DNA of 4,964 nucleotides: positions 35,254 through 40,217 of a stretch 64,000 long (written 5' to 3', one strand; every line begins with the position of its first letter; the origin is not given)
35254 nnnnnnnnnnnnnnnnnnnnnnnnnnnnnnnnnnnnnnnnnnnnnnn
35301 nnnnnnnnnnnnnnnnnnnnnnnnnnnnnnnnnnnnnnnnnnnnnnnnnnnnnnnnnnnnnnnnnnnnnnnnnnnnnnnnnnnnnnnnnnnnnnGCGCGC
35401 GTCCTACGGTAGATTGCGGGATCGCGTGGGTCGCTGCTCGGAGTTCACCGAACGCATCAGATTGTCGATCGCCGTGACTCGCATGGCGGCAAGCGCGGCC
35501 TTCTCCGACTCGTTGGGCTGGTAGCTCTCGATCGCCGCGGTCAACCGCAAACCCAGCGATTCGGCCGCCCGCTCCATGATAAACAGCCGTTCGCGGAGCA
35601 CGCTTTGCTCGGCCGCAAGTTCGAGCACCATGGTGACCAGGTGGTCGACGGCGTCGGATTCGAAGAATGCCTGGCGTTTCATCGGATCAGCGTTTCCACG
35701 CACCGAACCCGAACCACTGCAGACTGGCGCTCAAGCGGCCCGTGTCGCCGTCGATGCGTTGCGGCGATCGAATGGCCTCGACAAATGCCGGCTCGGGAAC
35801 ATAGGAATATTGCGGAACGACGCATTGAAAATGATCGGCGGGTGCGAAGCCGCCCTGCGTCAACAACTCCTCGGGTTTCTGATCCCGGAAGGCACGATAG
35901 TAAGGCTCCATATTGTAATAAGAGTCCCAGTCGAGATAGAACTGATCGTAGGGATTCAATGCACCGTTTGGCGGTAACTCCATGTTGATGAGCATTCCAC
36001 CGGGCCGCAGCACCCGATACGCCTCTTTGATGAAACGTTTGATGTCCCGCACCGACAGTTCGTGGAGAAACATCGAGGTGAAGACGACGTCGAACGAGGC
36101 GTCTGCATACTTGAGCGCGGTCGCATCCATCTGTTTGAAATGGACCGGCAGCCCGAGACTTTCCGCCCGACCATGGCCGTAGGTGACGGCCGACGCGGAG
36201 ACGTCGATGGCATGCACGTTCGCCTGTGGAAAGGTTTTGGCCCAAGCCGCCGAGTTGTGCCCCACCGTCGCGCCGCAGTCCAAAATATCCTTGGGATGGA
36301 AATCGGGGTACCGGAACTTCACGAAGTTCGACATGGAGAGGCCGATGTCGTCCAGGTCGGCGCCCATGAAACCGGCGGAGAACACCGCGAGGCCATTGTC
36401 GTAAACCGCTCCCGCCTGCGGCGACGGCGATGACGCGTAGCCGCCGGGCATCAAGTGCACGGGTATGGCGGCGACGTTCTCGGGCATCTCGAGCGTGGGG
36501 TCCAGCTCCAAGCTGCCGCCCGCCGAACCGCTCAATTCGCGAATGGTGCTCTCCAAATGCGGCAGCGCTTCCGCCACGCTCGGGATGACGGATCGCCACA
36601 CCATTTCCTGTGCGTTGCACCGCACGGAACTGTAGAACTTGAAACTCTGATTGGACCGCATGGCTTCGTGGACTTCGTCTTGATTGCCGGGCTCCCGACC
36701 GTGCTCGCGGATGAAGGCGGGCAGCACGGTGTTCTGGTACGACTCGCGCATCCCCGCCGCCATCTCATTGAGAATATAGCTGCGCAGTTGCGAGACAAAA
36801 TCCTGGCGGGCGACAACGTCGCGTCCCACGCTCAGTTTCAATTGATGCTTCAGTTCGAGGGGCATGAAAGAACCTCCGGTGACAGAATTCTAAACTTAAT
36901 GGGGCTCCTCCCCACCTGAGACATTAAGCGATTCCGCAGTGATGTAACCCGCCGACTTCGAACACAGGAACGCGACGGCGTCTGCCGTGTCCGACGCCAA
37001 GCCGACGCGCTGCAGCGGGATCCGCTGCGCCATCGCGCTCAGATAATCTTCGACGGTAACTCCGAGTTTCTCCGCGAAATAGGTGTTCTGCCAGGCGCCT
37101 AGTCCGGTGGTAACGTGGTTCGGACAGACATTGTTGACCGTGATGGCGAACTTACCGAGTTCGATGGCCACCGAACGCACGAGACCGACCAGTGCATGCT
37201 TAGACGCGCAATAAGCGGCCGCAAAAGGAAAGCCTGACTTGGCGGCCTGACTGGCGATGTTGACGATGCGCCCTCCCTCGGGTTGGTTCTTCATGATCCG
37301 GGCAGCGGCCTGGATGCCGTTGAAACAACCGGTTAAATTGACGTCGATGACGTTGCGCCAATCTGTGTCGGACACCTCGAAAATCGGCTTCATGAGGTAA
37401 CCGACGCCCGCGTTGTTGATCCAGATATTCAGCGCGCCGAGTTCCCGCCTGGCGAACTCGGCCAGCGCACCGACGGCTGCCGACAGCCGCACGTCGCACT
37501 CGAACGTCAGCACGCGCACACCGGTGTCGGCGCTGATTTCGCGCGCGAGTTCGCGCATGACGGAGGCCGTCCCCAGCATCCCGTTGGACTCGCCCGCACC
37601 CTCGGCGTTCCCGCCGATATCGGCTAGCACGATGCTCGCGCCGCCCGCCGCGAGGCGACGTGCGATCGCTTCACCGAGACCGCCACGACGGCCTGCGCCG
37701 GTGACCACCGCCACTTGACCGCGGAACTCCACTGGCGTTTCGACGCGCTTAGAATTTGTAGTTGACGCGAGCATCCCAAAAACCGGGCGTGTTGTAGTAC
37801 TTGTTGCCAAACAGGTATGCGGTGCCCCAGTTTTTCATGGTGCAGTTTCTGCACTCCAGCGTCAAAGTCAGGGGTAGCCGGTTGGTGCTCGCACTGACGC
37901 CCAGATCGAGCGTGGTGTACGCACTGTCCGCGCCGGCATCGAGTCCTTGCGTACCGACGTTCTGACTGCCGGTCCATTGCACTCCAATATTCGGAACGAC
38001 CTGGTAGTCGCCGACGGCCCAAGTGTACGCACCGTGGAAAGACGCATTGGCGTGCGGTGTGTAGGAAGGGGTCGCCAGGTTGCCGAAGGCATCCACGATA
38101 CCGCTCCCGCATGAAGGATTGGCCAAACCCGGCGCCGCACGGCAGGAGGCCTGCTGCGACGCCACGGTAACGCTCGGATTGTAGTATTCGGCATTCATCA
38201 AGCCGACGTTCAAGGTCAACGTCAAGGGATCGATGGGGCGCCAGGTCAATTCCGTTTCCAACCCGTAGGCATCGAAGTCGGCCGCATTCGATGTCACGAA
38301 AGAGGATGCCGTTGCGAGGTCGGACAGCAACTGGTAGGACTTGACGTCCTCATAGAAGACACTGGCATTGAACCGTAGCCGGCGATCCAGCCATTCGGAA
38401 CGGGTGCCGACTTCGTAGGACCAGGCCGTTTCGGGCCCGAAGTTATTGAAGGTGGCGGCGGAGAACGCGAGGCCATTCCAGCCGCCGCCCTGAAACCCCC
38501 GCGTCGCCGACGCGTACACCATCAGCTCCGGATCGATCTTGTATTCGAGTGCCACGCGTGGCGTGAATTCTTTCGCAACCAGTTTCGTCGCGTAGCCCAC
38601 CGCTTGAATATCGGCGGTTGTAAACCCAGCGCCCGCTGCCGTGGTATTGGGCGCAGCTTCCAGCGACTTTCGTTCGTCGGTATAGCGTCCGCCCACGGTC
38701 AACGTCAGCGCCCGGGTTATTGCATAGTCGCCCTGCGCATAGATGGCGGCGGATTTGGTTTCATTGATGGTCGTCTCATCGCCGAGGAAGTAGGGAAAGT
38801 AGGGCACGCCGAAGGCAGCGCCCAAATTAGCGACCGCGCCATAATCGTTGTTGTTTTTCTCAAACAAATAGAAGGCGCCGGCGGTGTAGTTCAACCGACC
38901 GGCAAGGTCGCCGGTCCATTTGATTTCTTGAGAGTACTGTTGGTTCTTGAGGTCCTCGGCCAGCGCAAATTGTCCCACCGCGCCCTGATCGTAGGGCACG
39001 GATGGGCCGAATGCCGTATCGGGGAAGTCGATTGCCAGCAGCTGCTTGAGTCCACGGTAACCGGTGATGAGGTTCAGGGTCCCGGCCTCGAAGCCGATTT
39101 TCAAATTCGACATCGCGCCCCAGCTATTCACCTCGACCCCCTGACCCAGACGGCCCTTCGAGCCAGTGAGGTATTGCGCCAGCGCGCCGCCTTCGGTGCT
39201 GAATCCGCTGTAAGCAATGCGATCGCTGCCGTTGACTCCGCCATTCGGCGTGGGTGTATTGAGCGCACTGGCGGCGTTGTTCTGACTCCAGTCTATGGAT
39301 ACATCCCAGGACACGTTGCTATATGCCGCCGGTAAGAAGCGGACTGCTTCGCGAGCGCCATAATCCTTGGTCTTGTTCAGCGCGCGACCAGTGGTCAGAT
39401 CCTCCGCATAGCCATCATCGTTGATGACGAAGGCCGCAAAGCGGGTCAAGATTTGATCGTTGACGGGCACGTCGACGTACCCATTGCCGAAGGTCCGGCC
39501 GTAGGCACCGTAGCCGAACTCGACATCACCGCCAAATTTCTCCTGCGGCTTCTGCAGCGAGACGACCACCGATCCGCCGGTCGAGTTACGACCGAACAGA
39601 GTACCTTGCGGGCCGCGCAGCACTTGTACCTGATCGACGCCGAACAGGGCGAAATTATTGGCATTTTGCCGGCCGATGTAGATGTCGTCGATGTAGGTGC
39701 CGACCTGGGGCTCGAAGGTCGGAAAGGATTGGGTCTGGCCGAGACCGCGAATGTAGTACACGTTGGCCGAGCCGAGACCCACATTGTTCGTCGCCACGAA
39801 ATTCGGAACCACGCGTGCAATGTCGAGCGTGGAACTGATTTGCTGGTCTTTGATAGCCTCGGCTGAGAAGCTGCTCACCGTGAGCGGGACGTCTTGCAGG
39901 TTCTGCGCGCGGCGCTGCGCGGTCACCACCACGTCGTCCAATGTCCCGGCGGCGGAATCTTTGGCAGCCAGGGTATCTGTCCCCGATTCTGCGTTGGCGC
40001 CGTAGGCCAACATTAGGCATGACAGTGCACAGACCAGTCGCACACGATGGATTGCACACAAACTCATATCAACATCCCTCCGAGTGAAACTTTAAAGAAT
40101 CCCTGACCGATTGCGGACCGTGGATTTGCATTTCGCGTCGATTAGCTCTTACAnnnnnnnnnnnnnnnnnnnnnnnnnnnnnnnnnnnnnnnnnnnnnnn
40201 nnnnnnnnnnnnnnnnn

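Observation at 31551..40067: Tightly packed seven-gene operon led by a TonB-dependent receptor with no inferable substrate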

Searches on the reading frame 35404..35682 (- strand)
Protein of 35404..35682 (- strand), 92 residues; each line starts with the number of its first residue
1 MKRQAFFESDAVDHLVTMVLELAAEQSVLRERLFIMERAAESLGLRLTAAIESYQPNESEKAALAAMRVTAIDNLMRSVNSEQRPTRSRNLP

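Call 4: search_protein_families(library=pfam, proteins=[window:35404-35682:-], max_evalue=0.01)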
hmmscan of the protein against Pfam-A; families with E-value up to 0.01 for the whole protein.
window:35404-35682:- (92 aa): 0 families

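Call 5: search_protein_families(library=ncbifam, proteins=[window:35404-35682:-], max_evalue=0.01)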
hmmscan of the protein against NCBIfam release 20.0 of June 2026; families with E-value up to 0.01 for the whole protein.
window:35404-35682:- (92 aa): 0 families

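Call 77: search_protein_families(library=pfam, alignment_id=A3, max_evalue=5)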
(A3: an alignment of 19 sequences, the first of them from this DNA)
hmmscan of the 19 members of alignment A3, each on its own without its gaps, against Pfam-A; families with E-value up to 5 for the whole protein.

A. member 1, seq(92 aa): 0 families

B. families by the number of members that match (of 19 scanned): 15 families
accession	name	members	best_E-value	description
PF21006.2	NHase_beta_N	1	0.0025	Nitrile hydratase beta subunit, N-terminal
PF09454.15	Vps23_core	1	0.0068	Vps23 core domain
PF07989.16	Cnn_1N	1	0.011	Centrosomin N-terminal motif 1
PF23234.1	WH4_Lhr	1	0.06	Large helicase-related protein, winged-helix domain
PF06667.17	PspB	1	0.069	Phage shock protein B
PF09153.16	MGMT_N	1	0.075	Methylated DNA-protein cysteine methyltransferase, N-terminal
PF11918.13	Peptidase_S41_N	1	0.082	N-terminal domain of Peptidase_S41 in eukaryotic IRBP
PF02979.21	NHase_alpha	1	0.096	Nitrile hydratase, alpha chain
PF06995.16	Phage_P2_GpU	1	0.098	Phage P2 GpU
PF06627.17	DUF1153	1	0.11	Protein of unknown function (DUF1153)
PF05321.16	HHA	1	0.11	Haemolysin expression modulating protein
PF02939.21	UcrQ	1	0.13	UcrQ family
PF19147.5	DUF5829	1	0.14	Family of unknown function (DUF5829)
PF02794.22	HlyC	1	0.16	RTX toxin acyltransferase family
PF10135.14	Rod-binding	1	0.18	Rod binding protein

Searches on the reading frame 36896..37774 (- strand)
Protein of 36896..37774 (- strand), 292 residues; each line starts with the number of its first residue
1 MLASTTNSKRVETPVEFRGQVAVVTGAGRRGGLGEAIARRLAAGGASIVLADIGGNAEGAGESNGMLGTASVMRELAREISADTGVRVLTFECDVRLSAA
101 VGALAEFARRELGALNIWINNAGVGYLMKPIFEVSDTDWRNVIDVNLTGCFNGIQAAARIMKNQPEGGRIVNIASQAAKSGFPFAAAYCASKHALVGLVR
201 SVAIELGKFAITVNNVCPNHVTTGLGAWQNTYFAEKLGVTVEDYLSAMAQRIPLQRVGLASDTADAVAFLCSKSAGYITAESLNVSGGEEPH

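Call 4: search_protein_families(library=pfam, proteins=[window:36896-37774:-], max_evalue=0.01)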
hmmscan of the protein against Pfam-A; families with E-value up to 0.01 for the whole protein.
window:36896-37774:- (292 aa): 4 families
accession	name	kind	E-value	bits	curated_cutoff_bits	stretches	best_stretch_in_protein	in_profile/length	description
PF13561.12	adh_short_C2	-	3.6e-50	171.2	27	1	26-288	1-234/236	Enoyl-(Acyl carrier protein) reductase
PF00106.31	adh_short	-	2.2e-44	151.7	26.6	1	20-226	1-187/195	short chain dehydrogenase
PF08659.16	KR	-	3.6e-08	34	22.6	1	24-201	5-162/180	KR domain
PF03853.21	YjeF_N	-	0.0041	17.5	24.9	1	19-59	26-66/169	YjeF-related protein N-terminus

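Call 5: search_protein_families(library=ncbifam, proteins=[window:36896-37774:-], max_evalue=0.01)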
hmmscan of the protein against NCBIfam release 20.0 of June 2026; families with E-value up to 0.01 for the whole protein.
window:36896-37774:- (292 aa): 222 families (the best 25 are shown)
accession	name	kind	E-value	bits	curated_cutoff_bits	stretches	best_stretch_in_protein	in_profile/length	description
TIGR03971.1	SDR_subfam_1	subfamily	2.9e-58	197.3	300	1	18-289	2-268/271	mycofactocin-coupled SDR family oxidoreductase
NF005559.1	PRK07231.1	subfamily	2.5e-52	177.9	215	1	17-288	2-246/249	glucose 1-dehydrogenase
NF004198.0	PRK05653.1-3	equivalog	1.5e-51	175.2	296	1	18-289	6-246/248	3-oxoacyl-ACP reductase FabG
TIGR02415.1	23BDH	subfamily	1.5e-49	168.7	304.35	1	20-288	1-250/254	acetoin reductase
NF009466.0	PRK12826.1-2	subfamily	3.5e-49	167.5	222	1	20-290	4-245/248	3-oxoacyl-ACP reductase FabG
NF009093.0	PRK12429.1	subfamily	1.4e-48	165.4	258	1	17-288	3-255/259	3-hydroxybutyrate dehydrogenase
TIGR01963.1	PHB_DH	subfamily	2.4e-47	161.3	307.05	1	20-288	2-251/255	3-hydroxybutyrate dehydrogenase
TIGR01830.1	3oxo_ACP_reduc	equivalog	2.9e-46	158.1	297.75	1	22-288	1-237/239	3-oxoacyl-[acyl-carrier-protein] reductase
NF005309.0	PRK06841.1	subfamily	5.7e-46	157.1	286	1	6-288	2-251/255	GolD/DthD family dehydrogenase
NF005472.0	PRK07067.1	equivalog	1.1e-45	156.2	338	1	17-289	4-254/257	L-iditol 2-dehydrogenase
TIGR04504.1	SDR_subfam_2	subfamily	7.2e-45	153.7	250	1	20-288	2-257/260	mycofactocin-coupled SDR family oxidoreductase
NF009467.0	PRK12826.1-3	subfamily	1.1e-44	152.7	269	1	16-288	5-269/274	SDR family mycofactocin-dependent oxidoreductase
NF009384.0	PRK12743.1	equivalog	1.3e-43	149.1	264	1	19-288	6-246/258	SDR family oxidoreductase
NF005067.0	PRK06484.1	equivalog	2.5e-43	148.4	713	1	8-288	265-510/524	short chain dehydrogenase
NF009050.0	PRK12384.1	equivalog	7.6e-43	147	307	1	19-290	2-257/259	sorbitol-6-phosphate dehydrogenase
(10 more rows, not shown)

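Call 35: search_solved_structures(query=window:36896-37774:-, max_evalue=1e-20)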
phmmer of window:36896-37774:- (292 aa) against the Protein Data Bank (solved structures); distinct sequences matched with E-value up to 1e-20: 182 (the best 60 are shown).
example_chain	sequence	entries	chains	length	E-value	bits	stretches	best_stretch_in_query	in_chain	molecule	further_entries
3wye_A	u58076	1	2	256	1.7e-36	129.2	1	20-288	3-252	Diacetyl reductase [(S)-acetoin forming],L-2,3-butanediol dehydrogenase,Diacetyl reductase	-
3wtc_A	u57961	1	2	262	1.1e-33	120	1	17-288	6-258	Putative oxidoreductase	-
5ej2_A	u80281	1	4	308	1.4e-33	119.6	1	18-288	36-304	Carveol dehydrogenase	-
3enn_A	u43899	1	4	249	3.1e-33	118.5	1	17-288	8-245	GLUCOSE/RIBITOL DEHYDROGENASE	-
3emk_A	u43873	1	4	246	3.3e-33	118.4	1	71-288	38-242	GLUCOSE/RIBITOL DEHYDROGENASE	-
7e6o_C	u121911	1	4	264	8.5e-32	113.8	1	16-288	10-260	Short-chain dehydrogenase/reductase SDR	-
4dc1_A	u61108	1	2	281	1.1e-31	113.4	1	19-288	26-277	Ketoacyl reductase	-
2et6_A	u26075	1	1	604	1.2e-31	113.3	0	13-219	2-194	(3R)-hydroxyacyl-CoA dehydrogenase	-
9c5o_A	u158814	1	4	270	1.5e-31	113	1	18-288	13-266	Hydroxybutyrate dehydrogenase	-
4dbz_A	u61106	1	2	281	1.8e-31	112.7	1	19-288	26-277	Ketoacyl reductase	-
9c5h_A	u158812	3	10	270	1.9e-31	112.6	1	18-288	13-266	Hydroxybutyrate dehydrogenase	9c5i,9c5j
1x7g_A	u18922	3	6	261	2.5e-31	112.2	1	20-288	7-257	Putative ketoacyl reductase | ACTINORHODIN POLYKETIDE KETOREDUCTASE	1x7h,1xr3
2rh4_A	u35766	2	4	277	2.6e-31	112.2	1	19-288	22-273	Actinorhodin Polyketide Ketoreductase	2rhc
3csd_B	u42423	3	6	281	2.7e-31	112.1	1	19-288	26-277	Putative ketoacyl reductase | ketoacyl reductase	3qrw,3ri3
1w4z_A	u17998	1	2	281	2.7e-31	112.1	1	19-288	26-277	KETOACYL REDUCTASE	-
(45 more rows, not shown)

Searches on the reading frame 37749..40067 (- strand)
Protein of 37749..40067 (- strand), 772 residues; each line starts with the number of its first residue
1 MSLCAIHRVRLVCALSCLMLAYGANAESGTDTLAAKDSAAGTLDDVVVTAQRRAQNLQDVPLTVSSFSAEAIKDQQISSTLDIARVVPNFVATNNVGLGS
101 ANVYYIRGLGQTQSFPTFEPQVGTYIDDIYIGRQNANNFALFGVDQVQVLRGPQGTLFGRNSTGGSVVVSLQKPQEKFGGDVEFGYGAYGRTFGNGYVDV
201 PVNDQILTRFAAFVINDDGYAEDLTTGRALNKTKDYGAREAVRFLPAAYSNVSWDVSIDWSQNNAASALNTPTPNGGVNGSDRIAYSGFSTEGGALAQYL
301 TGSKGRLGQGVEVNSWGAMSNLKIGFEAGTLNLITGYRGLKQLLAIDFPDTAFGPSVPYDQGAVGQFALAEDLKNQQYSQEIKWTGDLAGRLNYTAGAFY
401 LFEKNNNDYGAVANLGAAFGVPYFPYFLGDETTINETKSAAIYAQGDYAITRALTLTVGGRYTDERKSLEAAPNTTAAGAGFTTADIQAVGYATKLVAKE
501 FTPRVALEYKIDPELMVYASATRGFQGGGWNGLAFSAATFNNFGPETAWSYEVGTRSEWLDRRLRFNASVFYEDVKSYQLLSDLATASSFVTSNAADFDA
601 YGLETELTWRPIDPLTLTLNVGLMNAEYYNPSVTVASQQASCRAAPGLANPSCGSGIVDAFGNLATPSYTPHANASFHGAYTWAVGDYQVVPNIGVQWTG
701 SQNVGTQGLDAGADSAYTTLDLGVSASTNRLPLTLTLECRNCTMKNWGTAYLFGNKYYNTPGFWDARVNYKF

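Call 4: search_protein_families(library=pfam, proteins=[window:37749-40067:-], max_evalue=0.01)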
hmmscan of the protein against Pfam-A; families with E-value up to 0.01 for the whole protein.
window:37749-40067:- (772 aa): 3 families
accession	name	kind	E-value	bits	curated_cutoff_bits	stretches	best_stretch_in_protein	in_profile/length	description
PF00593.30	TonB_dep_Rec_b-barrel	-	5.6e-36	125.8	27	1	261-741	22-435/436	TonB dependent receptor-like, beta-barrel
PF07715.20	Plug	-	3.1e-17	63.5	23.9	1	57-165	2-106/107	TonB-dependent Receptor Plug Domain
PF14905.12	OMP_b-brl_3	-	0.0009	18.8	27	1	545-746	215-377/408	Outer membrane protein beta-barrel family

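Call 5: search_protein_families(library=ncbifam, proteins=[window:37749-40067:-], max_evalue=0.01)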
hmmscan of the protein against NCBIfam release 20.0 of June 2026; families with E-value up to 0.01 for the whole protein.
window:37749-40067:- (772 aa): 23 families
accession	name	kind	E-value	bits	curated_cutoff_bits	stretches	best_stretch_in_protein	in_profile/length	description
TIGR01783.1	TonB-siderophor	subfamily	6.2e-36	124.2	223.5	2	428-630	351-532/649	TonB-dependent siderophore receptor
TIGR01785.1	TonB-hemin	subfamily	3.3e-20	72.1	316.85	2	43-195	1-158/677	TonB-dependent heme/hemoglobin receptor family protein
NF049944.1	TonB_dep_PUIUD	equivalog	3e-19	68.8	850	1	437-609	391-556/686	TonB-dependent receptor, PUIUD motif-type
TIGR01786.1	TonB-hemlactrns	subfamily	4.6e-13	48.4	323.75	2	44-264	1-225/719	TonB-dependent hemoglobin/transferrin/lactoferrin family receptor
TIGR01779.1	TonB-B12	equivalog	1.9e-12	46.5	599.7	1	34-224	19-206/614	TonB-dependent vitamin B12 receptor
NF049946.1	TonB_dep_CU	exception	3.6e-11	42.1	700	1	439-635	396-584/683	TonB-dependent receptor, CU motif-type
TIGR04056.1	OMP_RagA_SusC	subfamily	1.2e-10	40.4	368.25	1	528-624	638-736/981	SusC/RagA family TonB-linked outer membrane protein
NF007349.0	PRK09840.1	equivalog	4.7e-10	38.1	686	2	20-240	30-237/760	catecholate siderophore receptor Fiu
NF007465.0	PRK10044.1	equivalog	7.2e-10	37.7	803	2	29-188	57-203/726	ferrichrome porin FhuA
NF053590.1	TonB_dep_TOL0244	equivalog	2.9e-09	36.1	645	2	534-626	403-494/604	TOL_0244 family TonB-dependent receptor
NF010010.0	PRK13483.1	equivalog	1.2e-08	33.5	927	1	28-183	19-174/660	ligand-gated channel protein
NF049947.1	TonB_dep_PCPU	exception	2.8e-08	32.4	800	1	433-611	382-558/685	TonB-dependent receptor, PCPU motif-type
NF007926.1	PRK10641.1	equivalog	8e-08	31.3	836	1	37-204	21-184/617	TonB-dependent vitamin B12 receptor BtuB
NF007478.2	PRK10064.1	equivalog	1.8e-07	29.8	745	1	42-182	29-168/663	catecholate siderophore receptor CirA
NF010650.0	PRK14049.1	equivalog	2.1e-07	29.6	904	1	56-210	78-228/729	ferrioxamine B receptor precursor protein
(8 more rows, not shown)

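Call 47: search_solved_structures(query=window:37749-40067:-, max_evalue=0.00001)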
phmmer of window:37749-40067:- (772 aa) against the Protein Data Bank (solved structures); distinct sequences matched with E-value up to 0.00001: 9.
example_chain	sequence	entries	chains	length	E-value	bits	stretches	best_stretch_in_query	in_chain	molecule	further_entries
4epa_A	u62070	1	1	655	7.8e-19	70.8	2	46-212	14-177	Pesticin receptor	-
5nec_A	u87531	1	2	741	2.7e-09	39.2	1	52-216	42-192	TonB-dependent siderophore receptor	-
2hdf_A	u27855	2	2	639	1.9e-08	36.4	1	45-183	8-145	Colicin I receptor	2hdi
5fp1_A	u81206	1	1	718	2.6e-08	36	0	55-196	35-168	TONB-DEPENDENT SIDEROPHORE RECEPTOR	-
1xkh_A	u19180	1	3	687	2.9e-08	35.9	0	37-194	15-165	Ferripyoverdine receptor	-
6bpm_C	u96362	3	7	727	3.4e-08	35.6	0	54-244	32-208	Catecholate siderophore receptor Fiu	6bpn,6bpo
9nn6_A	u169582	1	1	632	3.5e-08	35.5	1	46-183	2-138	Colicin I receptor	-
2iah_A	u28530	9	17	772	4.2e-08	35.3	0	36-194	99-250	Ferripyoverdine receptor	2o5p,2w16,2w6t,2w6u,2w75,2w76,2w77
5odw_A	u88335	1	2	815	5.3e-08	35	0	36-194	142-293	Ferripyoverdine receptor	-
